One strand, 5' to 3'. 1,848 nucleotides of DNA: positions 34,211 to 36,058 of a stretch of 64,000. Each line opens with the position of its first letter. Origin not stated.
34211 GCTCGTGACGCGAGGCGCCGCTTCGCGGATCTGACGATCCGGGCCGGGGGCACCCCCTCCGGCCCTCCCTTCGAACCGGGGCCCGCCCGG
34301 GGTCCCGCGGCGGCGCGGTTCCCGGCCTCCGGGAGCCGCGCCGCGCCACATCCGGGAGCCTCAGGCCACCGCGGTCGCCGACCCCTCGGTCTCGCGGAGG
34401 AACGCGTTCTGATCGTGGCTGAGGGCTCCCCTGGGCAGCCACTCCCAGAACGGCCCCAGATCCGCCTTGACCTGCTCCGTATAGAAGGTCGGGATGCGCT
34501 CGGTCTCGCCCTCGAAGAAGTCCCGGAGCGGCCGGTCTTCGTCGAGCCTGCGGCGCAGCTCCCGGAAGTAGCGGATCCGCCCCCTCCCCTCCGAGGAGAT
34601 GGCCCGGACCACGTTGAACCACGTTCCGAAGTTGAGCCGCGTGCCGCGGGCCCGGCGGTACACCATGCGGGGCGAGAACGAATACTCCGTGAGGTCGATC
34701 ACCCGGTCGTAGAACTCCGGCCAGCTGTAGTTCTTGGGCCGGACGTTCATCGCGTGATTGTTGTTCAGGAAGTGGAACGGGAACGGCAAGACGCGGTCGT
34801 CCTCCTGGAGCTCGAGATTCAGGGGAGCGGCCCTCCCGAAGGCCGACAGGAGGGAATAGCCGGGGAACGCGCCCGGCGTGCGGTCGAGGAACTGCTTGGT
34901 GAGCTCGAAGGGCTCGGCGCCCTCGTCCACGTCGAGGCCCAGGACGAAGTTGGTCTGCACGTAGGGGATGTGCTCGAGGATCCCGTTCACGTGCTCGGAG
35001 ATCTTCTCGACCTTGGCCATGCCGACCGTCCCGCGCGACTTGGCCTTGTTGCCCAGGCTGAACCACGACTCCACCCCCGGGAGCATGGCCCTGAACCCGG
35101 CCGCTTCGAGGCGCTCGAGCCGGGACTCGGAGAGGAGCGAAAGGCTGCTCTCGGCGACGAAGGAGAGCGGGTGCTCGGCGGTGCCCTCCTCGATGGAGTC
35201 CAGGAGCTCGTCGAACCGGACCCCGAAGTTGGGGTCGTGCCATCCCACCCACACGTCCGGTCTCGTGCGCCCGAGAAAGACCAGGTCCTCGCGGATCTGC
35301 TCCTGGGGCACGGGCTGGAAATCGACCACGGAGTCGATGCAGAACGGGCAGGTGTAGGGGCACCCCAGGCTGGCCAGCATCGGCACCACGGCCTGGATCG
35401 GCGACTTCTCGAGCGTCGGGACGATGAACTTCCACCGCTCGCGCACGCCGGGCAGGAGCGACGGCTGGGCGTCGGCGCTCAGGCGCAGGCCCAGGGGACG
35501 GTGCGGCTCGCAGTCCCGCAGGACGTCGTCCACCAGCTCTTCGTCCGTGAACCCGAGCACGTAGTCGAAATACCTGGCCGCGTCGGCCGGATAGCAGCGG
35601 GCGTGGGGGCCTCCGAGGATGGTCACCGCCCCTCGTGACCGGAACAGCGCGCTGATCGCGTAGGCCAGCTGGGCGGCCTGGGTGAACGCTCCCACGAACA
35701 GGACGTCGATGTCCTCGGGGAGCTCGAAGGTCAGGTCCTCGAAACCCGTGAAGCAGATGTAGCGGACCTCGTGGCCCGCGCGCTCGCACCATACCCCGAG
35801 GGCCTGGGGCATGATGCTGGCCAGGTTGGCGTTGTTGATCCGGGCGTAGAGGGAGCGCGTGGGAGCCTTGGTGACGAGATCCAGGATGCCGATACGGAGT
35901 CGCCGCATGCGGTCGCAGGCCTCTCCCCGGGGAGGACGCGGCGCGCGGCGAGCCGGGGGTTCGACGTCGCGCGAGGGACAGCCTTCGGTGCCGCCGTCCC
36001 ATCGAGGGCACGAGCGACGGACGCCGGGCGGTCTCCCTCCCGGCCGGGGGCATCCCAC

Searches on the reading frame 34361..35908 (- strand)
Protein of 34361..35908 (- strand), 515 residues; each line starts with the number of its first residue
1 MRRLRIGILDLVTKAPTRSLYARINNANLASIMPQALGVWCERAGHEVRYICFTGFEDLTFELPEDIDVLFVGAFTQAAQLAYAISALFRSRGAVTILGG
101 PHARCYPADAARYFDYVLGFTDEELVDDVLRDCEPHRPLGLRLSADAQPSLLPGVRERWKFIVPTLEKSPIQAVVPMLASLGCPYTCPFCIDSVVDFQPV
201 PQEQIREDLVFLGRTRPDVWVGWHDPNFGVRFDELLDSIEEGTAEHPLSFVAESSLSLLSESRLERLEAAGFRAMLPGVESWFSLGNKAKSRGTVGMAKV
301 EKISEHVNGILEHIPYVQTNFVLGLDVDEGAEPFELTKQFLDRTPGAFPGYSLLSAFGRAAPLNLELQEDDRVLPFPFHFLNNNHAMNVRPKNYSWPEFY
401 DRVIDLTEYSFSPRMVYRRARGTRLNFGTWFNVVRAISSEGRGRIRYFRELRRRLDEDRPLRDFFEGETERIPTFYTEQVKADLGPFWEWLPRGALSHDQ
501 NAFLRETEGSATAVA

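Call 17: search_protein_families(library=pfam, max_evalue=0.0001, proteins=[window:34364-35908:-])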
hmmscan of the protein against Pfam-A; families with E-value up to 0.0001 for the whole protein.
seq(515 aa): 1 family
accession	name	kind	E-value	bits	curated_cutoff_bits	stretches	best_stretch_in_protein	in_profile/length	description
PF04055.27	Radical_SAM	-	3.8e-06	27.6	29.5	1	181-288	5-116/166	Radical SAM superfamily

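Call 18: search_protein_families(library=ncbifam, max_evalue=0.001, proteins=[window:34361-35908:-])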
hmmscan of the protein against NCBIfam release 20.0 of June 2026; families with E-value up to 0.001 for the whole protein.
window:34361-35908:- (515 aa): 2 families
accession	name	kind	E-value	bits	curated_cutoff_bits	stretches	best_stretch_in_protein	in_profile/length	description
TIGR04013.1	B12_SAM_MJ_1487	hypoth_equivalog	8.5e-07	28.1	251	1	76-191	53-168/382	TIGR04013 family B12-binding domain/radical SAM domain-containing protein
TIGR04295.1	B12_rSAM_oligo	hypoth_equivalog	0.00014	20.7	400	1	172-325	198-345/422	TIGR04295 family B12-binding domain-containing radical SAM protein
